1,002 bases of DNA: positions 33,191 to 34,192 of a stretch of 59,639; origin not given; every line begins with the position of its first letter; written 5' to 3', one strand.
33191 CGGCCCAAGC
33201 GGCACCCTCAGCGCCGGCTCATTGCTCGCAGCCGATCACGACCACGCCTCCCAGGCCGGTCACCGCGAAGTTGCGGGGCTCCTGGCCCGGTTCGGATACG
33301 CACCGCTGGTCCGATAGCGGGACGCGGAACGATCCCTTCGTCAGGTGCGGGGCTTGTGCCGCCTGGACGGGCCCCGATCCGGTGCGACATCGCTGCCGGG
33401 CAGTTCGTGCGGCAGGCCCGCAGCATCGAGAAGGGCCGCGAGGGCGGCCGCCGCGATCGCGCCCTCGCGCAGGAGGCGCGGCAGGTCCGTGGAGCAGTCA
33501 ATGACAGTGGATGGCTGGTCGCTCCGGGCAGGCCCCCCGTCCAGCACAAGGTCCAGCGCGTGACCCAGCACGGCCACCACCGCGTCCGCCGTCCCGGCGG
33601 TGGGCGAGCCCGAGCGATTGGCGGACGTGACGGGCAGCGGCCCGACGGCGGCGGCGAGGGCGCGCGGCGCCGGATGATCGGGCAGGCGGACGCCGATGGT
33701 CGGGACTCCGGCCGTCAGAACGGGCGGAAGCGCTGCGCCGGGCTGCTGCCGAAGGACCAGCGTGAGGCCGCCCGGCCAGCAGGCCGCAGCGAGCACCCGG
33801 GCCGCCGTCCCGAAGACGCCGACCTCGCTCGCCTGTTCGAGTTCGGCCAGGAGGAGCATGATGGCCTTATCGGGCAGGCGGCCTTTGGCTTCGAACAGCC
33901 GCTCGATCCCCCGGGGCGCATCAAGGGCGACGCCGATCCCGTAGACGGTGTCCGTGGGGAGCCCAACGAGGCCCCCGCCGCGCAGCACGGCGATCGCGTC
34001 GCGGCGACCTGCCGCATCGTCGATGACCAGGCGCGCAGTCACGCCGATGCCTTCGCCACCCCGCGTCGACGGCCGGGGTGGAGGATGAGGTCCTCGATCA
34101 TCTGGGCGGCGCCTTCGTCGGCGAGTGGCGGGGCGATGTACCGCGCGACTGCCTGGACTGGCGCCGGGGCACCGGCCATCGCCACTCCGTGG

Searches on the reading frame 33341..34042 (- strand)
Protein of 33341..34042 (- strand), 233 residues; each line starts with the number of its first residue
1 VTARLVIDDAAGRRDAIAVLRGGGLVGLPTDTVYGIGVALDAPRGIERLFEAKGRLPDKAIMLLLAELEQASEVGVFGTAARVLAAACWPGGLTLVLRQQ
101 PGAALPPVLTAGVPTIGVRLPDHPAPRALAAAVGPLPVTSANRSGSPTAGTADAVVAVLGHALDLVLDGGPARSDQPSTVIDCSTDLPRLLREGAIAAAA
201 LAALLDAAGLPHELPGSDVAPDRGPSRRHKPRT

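Call 40: search_protein_families(library=pfam, proteins=[window:33341-34042:-], max_evalue=0.001)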
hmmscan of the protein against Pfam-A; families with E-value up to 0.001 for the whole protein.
window:33341-34042:- (233 aa): 1 family
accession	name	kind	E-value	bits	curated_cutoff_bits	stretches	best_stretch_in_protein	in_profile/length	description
PF01300.24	Sua5_yciO_yrdC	-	3.1e-47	160.8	25.1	1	19-194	2-178/178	Telomere recombination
